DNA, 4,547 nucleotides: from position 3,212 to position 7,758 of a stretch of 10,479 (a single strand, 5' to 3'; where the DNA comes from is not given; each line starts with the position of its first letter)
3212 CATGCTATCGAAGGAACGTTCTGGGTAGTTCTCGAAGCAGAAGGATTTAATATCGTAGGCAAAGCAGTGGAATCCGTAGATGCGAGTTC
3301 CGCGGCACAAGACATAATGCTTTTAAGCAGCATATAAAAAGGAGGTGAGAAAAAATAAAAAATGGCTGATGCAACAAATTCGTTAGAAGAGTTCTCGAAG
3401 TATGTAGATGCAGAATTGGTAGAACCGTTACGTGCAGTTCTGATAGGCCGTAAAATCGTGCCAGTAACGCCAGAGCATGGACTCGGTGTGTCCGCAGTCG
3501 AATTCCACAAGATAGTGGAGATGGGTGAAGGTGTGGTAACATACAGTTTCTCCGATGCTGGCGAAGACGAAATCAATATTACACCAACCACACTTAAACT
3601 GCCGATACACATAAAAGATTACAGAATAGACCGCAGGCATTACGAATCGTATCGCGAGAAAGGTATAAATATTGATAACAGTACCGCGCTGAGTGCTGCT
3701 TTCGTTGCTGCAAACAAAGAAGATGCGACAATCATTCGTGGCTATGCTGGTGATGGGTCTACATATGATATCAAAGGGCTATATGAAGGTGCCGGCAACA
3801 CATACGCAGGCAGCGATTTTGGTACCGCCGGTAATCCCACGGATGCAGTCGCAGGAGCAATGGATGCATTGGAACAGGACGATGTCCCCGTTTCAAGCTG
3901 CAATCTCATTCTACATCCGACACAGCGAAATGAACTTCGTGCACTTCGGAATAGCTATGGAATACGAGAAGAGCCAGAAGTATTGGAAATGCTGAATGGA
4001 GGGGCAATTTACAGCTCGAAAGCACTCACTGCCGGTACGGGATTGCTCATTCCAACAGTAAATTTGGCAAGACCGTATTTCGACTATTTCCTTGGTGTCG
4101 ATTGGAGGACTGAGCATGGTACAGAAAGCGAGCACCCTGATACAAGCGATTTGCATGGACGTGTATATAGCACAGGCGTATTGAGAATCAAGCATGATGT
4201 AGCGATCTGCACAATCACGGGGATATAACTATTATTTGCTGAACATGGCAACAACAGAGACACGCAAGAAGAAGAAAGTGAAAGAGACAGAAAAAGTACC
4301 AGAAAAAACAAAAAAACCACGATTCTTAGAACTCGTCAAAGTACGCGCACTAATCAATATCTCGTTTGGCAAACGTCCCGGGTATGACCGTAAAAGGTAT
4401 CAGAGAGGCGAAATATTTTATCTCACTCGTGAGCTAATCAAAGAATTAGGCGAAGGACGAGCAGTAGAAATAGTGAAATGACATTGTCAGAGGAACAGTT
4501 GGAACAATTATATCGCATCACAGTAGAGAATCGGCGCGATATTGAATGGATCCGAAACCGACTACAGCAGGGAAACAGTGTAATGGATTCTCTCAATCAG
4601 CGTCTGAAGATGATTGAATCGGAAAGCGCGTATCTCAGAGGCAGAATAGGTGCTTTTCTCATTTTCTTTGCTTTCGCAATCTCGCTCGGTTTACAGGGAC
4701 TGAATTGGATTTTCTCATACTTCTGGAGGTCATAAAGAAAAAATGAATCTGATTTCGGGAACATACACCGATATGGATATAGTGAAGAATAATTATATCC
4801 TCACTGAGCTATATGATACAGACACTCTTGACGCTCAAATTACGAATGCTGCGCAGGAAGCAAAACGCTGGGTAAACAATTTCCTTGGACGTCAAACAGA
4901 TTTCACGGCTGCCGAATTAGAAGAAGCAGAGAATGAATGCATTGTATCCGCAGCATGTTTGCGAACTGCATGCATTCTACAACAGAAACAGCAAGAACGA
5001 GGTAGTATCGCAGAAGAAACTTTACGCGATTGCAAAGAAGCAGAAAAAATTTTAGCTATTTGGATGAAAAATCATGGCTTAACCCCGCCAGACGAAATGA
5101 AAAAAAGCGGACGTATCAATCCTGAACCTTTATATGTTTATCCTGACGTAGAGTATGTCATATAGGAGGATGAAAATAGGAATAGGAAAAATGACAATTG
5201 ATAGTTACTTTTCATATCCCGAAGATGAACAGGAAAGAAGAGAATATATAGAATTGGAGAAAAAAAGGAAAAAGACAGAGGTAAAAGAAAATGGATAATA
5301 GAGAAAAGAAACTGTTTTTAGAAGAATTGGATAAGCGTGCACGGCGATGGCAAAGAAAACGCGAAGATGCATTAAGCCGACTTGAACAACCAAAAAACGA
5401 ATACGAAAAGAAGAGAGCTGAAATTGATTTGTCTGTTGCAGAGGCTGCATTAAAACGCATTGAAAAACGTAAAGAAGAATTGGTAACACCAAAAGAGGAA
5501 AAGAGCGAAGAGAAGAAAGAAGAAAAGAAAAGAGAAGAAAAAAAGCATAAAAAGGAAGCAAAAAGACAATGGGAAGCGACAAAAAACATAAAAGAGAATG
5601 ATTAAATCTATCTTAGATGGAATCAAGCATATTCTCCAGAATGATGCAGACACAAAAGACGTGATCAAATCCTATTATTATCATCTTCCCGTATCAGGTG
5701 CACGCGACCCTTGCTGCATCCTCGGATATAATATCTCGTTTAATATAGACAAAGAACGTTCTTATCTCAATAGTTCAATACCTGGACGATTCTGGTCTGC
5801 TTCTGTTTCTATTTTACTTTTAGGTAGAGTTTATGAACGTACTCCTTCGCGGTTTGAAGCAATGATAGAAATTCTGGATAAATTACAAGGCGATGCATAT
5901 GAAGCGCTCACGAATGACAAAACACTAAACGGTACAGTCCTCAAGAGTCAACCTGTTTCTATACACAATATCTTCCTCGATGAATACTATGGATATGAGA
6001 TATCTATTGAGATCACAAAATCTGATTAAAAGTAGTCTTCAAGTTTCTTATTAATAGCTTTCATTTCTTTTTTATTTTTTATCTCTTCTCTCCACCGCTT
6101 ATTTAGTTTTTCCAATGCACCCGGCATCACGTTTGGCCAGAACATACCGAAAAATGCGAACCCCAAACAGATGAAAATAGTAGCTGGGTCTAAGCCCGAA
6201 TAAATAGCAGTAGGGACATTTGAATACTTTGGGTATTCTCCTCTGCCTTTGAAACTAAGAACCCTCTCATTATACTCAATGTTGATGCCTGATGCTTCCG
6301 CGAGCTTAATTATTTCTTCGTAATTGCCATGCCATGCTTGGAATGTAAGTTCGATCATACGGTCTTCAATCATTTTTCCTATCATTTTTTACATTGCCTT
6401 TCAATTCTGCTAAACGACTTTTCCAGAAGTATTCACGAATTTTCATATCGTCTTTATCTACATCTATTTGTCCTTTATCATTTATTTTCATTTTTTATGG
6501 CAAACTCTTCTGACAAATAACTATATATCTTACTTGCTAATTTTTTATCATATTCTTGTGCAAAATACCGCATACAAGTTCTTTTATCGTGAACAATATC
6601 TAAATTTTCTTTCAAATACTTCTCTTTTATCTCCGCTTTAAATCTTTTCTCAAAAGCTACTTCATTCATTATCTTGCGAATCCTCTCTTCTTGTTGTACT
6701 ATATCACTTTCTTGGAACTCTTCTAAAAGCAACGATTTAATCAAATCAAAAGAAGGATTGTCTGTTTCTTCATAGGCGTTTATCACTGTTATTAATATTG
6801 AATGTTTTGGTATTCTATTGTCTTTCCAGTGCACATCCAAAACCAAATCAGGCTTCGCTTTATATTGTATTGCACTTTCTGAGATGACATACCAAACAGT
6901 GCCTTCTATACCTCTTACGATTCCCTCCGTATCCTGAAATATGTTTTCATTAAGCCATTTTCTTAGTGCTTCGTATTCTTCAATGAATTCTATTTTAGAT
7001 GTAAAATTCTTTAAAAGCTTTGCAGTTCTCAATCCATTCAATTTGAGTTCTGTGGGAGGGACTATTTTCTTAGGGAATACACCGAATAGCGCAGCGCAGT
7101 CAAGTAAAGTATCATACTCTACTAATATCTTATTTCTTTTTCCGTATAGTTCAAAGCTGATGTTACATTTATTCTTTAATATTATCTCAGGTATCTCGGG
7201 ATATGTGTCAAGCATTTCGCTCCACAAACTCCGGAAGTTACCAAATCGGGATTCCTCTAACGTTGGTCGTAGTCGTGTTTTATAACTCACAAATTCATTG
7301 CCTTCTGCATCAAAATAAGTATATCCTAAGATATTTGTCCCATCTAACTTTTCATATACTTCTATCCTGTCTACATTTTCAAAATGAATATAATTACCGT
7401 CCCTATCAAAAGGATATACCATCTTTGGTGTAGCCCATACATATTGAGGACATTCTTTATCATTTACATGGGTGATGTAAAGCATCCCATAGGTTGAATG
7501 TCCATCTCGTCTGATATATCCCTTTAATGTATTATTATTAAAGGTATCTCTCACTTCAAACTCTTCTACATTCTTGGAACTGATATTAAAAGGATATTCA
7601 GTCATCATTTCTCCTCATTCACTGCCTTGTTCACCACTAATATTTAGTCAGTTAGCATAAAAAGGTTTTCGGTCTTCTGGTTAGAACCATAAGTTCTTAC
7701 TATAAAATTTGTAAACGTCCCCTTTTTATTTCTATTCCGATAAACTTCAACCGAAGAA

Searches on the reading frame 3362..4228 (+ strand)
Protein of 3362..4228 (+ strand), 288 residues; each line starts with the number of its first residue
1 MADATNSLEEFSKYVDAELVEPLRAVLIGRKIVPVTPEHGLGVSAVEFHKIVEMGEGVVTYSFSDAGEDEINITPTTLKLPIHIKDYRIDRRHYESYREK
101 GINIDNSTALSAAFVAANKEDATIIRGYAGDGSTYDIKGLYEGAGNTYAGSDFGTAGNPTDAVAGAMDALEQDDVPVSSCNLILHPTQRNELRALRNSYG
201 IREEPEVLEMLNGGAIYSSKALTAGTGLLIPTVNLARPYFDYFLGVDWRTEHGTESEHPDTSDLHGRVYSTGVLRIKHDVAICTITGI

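Call 7: search_protein_families(library=pfam, proteins=[window:3362-4228:+], max_evalue=0.01)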
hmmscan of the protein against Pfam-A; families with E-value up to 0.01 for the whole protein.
window:3362-4228:+ (288 aa): 1 family
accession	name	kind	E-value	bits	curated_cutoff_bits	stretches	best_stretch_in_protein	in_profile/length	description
PF04454.18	Linocin_M18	-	2.4e-16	60.2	24.3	1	10-248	14-232/253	Encapsulating protein for peroxidase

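Call 8: search_protein_families(library=phrogs, proteins=[window:3362-4228:+], max_evalue=0.01)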
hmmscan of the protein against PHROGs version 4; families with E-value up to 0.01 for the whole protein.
window:3362-4228:+ (288 aa): 1 family
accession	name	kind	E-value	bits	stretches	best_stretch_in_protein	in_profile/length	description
phrog_264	-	head and packaging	3.5e-08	33.8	1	8-153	31-173/321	major head protein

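Call 12: find_related_loci(query=window:3362-4228:+, collection=viral_contigs, flank=10000)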
Query window:3362-4228:+ (288 aa) in viral_contigs; peptide patterns used: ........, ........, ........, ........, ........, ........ (x = any residue, [..] = any of these).
4 stretches matched a pattern, but none encodes a relative of the query by tblastn (E <= 1e-3).

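Call 13: find_homologous_proteins(query=window:3362-4228:+)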
Query window:3362-4228:+ (288 aa): 58 proteins with E <= 0.001 among 2071 candidates.
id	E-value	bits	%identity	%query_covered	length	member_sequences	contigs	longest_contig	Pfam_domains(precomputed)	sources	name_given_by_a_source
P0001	5.1e-189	645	100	100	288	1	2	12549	PF04454.19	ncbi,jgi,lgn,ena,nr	ncbi:hypothetical protein DRN97_03010 [Methanosarcinales archaeon]|nr:MAG: hypothetical protein DRN9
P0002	1.7e-126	439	67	100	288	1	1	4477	PF04454.19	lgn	-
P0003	1.3e-104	368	58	100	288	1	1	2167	PF04454.19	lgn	-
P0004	1.9e-103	364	58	100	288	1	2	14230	PF04454.19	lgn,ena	-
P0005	6.6e-98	346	57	100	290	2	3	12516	PF04454.19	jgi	-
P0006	7.3e-98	345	55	100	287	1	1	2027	PF05065.20,PF04454.19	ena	-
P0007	2.0e-97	344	55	100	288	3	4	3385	PF04454.19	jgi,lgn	jgi:uncharacterized linocin/CFP29 family protein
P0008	3.6e-96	340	58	100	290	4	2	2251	PF04454.19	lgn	-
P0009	8.0e-95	336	56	100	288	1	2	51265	PF04454.19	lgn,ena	-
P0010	9.2e-95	335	54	100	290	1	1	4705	PF04454.19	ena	-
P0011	2.9e-94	334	54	98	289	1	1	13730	PF04454.19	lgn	-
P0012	4.1e-94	333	56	100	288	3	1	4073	PF04454.19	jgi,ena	-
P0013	7.0e-94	332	52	100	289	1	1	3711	PF04454.19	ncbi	-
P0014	7.8e-94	332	56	100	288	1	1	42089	PF04454.19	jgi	-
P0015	1.1e-93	332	55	98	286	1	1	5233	PF04454.19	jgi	-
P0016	2.1e-93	331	53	100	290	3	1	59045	PF04454.19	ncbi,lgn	-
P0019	7.2e-93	329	51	100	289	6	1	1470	PF04454.19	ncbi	-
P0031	9.3e-90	319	52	100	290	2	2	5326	PF04454.19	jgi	jgi:uncharacterized linocin/CFP29 family protein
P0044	2.9e-85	304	50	98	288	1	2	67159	PF04454.19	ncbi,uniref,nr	ncbi:encapsulin [Methanosalsum natronophilum]|uniref:Phage major capsid protein n=1 Tax=Methanosalsu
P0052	1.2e-74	269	48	99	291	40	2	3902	PF04454.19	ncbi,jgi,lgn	ncbi:MAG: encapsulin [Acetivibrionales bacterium]|jgi:hypothetical protein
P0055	1.2e-51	194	40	97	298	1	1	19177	PF04454.19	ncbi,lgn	-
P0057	4.1e-36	143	36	99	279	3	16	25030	PF04454.19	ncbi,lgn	-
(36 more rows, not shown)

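Call 14: find_encoding_contigs(protein=P0001, flank=10000, max_places=4)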
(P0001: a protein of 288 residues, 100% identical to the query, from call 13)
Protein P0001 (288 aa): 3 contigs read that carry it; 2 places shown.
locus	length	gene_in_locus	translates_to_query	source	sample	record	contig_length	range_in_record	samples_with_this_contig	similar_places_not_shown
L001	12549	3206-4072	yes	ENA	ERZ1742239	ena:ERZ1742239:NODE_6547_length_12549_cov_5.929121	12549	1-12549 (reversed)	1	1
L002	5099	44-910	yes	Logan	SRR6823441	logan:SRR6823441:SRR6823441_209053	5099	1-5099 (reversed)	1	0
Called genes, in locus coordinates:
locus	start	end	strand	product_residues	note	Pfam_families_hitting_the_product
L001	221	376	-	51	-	-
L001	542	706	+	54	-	PF15919:HicB_lk_antitox, PF21748:UPF0150 (weak)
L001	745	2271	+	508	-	PF06150:ChaB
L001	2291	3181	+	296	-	-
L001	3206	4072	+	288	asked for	PF04454:Linocin_M18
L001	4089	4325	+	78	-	-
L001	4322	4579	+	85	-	-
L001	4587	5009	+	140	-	-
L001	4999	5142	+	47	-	-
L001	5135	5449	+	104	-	-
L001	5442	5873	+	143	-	-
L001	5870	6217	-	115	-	-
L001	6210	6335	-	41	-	-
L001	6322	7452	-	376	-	-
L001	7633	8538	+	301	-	PF18906:Phage_tube_2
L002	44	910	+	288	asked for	PF04454:Linocin_M18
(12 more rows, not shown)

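Call 15: find_encoding_contigs(protein=P0044, flank=10000, max_places=3)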
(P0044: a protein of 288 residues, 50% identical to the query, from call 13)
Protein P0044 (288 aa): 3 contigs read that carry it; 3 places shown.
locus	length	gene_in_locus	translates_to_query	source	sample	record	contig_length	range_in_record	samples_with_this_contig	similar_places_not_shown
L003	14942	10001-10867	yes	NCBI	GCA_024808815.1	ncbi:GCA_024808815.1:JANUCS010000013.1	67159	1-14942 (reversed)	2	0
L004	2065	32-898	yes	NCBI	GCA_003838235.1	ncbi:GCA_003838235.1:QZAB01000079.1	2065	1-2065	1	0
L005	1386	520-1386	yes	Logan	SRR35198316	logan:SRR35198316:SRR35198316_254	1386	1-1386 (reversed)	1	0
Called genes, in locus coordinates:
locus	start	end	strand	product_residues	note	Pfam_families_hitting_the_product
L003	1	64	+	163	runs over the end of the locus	-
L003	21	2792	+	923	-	PF09250:Prim-Pol, PF27228:MTBMA_p00010_2nd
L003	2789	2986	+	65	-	-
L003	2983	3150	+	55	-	-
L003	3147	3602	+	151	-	-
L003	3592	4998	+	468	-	PF03237:Terminase_6N, PF17289:Terminase_6C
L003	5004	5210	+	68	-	-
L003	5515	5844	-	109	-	-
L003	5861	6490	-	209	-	-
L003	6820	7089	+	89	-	-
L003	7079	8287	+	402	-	-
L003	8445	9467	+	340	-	-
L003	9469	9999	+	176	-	PF23982:XM1_gp53_minor_capsid, PF22758:Phage_cement (weak)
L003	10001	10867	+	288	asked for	PF04454:Linocin_M18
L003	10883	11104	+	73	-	-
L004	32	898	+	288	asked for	PF04454:Linocin_M18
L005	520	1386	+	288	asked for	PF04454:Linocin_M18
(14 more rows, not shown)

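Call 17: list_cluster_members(proteins=[P0001, P0013, P0016, P0019, P0044, P0052, P0055, P0057, P0007, P0031])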
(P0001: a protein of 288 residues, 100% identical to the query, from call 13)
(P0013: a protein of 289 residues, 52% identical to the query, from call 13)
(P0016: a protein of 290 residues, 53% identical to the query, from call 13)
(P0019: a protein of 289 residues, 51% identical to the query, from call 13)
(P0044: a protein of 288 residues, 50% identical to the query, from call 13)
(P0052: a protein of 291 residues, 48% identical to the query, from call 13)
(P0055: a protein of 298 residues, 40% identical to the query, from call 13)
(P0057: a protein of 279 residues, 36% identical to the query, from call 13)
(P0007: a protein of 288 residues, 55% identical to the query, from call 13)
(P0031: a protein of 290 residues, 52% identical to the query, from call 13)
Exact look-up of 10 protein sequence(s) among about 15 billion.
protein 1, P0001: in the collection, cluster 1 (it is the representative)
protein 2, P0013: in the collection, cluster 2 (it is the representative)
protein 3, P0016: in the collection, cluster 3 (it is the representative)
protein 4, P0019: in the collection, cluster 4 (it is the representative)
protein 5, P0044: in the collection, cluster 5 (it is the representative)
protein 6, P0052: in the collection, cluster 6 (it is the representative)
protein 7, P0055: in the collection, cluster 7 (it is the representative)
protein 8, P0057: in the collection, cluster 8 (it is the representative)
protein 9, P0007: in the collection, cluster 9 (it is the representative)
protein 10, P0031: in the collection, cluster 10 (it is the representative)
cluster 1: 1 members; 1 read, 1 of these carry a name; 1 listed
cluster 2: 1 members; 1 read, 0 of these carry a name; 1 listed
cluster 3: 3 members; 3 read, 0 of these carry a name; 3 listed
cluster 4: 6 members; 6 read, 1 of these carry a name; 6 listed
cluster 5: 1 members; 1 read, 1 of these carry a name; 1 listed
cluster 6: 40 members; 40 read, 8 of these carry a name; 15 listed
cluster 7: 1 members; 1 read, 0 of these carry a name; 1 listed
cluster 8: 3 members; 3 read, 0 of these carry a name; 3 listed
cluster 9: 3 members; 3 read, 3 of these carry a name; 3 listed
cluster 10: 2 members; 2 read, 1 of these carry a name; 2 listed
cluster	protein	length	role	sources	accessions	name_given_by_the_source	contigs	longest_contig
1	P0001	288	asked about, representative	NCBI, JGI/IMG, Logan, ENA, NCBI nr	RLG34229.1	hypothetical protein DRN97_03010 [Methanosarcinales archaeon] | MAG: hypothetical protein DRN97_03010 [Methanosarcinales archaeon]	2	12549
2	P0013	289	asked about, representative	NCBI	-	-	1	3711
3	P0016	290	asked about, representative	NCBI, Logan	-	-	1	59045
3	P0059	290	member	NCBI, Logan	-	-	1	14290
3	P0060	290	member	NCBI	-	-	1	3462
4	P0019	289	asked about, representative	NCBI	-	-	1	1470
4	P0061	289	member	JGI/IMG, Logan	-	uncharacterized linocin/CFP29 family protein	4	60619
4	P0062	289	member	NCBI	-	-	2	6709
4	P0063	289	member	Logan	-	-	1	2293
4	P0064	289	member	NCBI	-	-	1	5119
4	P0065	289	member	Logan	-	-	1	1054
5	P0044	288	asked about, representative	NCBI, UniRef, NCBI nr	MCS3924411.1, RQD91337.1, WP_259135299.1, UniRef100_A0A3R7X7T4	encapsulin [Methanosalsum natronophilum] | Phage major capsid protein n=1 Tax=Methanosalsum natronophilum TaxID=768733 ... | family 1 encapsulin nanocompartment shell protein [Methanosalsum natronophilum]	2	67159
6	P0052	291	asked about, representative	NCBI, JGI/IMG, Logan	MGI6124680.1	MAG: encapsulin [Acetivibrionales bacterium] | hypothetical protein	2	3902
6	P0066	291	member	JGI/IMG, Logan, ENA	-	uncharacterized linocin/CFP29 family protein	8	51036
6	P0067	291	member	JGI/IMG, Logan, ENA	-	uncharacterized linocin/CFP29 family protein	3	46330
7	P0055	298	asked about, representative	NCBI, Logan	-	-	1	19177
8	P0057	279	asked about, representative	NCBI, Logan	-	-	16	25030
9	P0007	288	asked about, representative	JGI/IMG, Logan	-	uncharacterized linocin/CFP29 family protein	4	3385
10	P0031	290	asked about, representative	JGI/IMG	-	uncharacterized linocin/CFP29 family protein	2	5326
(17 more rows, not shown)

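Call 18: find_encoding_contigs(protein=P0009, flank=10000, max_places=2)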
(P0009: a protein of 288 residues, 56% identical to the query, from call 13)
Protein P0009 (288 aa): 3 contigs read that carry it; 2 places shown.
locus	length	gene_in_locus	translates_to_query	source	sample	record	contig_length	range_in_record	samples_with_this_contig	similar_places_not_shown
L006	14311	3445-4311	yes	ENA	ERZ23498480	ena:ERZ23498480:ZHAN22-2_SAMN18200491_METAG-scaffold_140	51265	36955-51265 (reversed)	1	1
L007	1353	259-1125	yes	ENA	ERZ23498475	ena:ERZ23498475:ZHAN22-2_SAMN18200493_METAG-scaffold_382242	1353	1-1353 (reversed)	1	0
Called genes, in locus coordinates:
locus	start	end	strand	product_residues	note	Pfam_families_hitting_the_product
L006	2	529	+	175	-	?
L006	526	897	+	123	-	-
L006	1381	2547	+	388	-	-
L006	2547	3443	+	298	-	-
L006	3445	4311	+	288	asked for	PF04454:Linocin_M18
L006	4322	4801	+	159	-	PF12949:HeH (weak)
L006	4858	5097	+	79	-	-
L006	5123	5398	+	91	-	-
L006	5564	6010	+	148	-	-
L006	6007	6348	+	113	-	-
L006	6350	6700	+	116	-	-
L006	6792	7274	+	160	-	-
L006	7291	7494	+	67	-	-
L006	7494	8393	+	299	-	-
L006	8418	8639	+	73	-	-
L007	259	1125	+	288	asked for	PF04454:Linocin_M18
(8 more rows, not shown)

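Call 19: find_encoding_contigs(protein=P0016, flank=10000, max_places=2)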
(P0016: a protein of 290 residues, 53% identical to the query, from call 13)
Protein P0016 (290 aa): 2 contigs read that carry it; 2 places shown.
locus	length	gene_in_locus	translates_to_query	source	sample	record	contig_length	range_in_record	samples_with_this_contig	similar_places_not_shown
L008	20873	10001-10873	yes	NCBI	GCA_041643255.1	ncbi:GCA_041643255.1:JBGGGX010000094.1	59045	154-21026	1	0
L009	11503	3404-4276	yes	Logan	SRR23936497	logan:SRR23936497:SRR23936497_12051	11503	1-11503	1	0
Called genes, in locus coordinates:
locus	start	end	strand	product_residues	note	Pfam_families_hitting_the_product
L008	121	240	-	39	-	-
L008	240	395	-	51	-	-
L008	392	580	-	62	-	-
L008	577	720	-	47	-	-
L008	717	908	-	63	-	-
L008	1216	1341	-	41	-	-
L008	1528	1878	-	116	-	-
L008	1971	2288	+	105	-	-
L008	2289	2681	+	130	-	-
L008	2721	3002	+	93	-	-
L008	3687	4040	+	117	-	-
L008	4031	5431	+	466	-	-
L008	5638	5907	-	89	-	-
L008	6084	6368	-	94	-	-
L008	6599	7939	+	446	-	-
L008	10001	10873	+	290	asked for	PF04454:Linocin_M18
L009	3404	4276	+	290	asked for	PF04454:Linocin_M18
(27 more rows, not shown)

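Call 20: find_encoding_contigs(protein=P0004, flank=10000, max_places=2)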
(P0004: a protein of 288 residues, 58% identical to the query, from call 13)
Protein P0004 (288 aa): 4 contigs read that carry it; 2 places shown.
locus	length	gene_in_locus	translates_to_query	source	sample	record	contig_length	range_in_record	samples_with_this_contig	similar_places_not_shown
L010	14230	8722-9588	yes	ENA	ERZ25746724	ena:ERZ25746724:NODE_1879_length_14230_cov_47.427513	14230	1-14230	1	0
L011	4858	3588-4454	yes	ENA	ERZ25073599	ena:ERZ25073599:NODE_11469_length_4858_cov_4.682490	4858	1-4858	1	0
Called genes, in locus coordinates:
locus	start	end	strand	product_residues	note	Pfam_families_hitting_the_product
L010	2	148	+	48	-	?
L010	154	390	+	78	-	-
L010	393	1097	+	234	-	-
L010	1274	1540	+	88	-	-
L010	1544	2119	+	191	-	PF00145:DNA_methylase (weak)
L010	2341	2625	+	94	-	-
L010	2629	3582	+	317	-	PF20529:DUF6744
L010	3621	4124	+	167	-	-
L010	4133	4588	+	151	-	-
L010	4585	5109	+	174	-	-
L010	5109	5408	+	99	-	-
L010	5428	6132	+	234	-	PF01555:N6_N4_Mtase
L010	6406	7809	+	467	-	PF06150:ChaB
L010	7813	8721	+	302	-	-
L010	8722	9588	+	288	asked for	PF04454:Linocin_M18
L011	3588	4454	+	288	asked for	PF04454:Linocin_M18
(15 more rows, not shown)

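Call 21: find_encoding_contigs(protein=P0005, flank=10000, max_places=2)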
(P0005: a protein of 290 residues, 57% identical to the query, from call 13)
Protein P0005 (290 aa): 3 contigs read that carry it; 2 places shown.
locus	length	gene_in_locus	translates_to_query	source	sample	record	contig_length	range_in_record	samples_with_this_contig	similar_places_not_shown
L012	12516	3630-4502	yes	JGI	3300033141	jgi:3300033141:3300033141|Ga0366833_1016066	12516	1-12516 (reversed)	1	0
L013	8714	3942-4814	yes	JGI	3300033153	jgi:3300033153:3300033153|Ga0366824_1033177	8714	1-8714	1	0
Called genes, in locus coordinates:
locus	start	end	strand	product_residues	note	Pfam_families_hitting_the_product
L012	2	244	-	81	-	?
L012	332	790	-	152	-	-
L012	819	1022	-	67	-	-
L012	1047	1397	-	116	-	PF22253:DUF6948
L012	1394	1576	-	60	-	-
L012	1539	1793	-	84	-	-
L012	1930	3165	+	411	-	PF06150:ChaB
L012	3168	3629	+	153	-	PF23982:XM1_gp53_minor_capsid (weak)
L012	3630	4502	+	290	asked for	PF04454:Linocin_M18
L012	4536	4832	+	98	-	-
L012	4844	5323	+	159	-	-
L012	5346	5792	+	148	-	-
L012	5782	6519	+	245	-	-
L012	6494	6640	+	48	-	-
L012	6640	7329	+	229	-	-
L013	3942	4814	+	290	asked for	PF04454:Linocin_M18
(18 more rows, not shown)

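Call 27: search_dna_similar(query=window:3362-4228:+, collection=phages, mode=protein, max_evalue=0.001, max_rows=25)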
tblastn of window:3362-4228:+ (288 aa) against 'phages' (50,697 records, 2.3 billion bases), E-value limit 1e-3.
No match.

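Call 51: find_related_loci(query=A2, collection=metagenome_contigs, flank=10000)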
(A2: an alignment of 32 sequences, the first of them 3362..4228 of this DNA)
Query A2 (288 aa) in metagenome_contigs; peptide patterns used: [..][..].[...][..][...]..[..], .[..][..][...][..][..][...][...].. (x = any residue, [..] = any of these).
493 stretches matched a pattern; 41 encode a relative of the query (tblastn E <= 1e-3); 41 distinct loci.
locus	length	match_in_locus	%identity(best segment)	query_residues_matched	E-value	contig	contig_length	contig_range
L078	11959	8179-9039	50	5-288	2e-97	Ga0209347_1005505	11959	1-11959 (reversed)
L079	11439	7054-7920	57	1-288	8e-97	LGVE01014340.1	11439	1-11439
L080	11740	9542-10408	58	1-288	7e-97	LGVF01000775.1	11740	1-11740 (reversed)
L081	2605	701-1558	50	6-288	2e-97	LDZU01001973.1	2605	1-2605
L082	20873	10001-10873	48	1-288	3e-91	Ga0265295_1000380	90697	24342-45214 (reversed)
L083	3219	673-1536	51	5-288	1e-90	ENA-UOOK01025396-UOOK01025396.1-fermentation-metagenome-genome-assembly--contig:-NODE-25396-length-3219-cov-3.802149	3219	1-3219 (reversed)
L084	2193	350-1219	49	5-288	8e-93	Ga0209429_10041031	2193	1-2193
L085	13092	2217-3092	50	3-288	3e-88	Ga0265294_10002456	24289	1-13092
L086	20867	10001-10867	51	1-288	6e-88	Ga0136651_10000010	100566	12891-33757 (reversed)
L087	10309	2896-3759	51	5-288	5e-87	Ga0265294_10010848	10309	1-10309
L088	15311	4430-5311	47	3-288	7e-87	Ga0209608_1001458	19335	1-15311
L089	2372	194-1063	49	5-288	1e-89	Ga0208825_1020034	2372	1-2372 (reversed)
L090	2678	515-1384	49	3-288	2e-87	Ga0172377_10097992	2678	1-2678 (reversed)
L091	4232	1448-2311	48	5-288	3e-85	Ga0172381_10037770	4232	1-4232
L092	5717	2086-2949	48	5-288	3e-84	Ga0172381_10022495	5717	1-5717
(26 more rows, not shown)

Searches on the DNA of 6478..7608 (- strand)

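Call 91: search_with_rna_model(model_id=R1, sources=[L135, L149], max_evalue=0.001)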
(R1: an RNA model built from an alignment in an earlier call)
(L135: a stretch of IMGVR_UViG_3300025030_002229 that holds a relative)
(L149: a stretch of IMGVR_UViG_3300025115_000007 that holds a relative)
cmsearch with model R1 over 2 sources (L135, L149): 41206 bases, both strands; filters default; matches with E-value up to 0.001: 7.
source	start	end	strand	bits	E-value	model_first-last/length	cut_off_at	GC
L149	5057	5127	+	40.3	4.9e-09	1-73/73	no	0.52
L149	5541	5610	+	40.1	5.5e-09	1-73/73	no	0.56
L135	5725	5795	+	38.8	1.3e-08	1-73/73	no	0.38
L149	5217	5291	+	33.3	4.3e-07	1-73/73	no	0.56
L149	4687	4769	+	25.8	5.3e-05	1-73/73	no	0.6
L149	4591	4674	+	23.6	0.00021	1-73/73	no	0.58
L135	18187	18272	+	23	0.00031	1-73/73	no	0.48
